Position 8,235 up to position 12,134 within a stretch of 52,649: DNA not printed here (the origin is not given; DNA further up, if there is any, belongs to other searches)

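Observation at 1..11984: Unlisted lipoprotein gene of at least 3994 codons fills the left 12 kb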

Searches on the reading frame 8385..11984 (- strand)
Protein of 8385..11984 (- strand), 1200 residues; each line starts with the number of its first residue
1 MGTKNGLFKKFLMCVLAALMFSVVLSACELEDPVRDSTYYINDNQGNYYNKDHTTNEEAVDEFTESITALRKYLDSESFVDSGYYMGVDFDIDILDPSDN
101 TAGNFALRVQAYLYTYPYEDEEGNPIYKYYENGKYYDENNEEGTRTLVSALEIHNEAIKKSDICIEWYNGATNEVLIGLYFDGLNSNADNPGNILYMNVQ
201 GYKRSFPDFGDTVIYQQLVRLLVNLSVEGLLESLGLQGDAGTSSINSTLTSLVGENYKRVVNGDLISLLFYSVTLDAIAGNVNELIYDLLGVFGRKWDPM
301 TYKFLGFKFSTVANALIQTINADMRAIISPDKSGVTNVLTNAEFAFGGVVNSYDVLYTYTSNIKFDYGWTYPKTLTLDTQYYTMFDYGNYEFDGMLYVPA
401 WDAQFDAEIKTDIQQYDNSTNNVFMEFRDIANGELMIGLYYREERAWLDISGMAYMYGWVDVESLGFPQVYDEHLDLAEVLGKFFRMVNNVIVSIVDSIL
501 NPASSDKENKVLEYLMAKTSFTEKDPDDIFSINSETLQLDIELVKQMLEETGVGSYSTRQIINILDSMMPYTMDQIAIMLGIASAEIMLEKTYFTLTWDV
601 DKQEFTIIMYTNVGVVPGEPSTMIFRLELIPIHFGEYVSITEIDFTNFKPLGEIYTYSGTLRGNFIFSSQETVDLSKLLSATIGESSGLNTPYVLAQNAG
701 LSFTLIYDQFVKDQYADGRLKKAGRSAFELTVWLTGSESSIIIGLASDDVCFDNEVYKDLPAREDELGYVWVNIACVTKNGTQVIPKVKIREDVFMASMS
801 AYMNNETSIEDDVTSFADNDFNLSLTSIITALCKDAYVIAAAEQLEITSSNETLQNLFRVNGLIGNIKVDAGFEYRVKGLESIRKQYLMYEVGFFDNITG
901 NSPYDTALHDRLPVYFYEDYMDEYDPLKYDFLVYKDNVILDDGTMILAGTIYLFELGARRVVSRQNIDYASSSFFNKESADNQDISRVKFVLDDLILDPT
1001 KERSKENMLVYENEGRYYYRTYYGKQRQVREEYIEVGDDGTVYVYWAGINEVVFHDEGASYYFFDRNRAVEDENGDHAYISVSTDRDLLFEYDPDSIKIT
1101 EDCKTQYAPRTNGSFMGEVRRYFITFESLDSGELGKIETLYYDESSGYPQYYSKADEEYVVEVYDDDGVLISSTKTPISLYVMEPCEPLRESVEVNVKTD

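Call 11: find_homologous_proteins(query=window:8385-11984:-)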
Query window:8385-11984:- (1200 aa): 2 proteins with E <= 0.001 among 8000 candidates.
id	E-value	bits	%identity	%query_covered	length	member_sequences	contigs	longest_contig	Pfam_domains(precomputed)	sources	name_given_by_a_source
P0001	0.0e+0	1678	82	75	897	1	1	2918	-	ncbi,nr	ncbi:MAG: hypothetical protein J6A99_03095, partial [Clostridia bacterium]|nr:hypothetical protein [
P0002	2.5e-233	796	43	78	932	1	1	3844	-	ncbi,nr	ncbi:MAG: hypothetical protein PHC84_06040 [Clostridia bacterium]|nr:hypothetical protein [Clostridi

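Call 13: find_encoding_contigs(protein=P0002, flank=10000)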
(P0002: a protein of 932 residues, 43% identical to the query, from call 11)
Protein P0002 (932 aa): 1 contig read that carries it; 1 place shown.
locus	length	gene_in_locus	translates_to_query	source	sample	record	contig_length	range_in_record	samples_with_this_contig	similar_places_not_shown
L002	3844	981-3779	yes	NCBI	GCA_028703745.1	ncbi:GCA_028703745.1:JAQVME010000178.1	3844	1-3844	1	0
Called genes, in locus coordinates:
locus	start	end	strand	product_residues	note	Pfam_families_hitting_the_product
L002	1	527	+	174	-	?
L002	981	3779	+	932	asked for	-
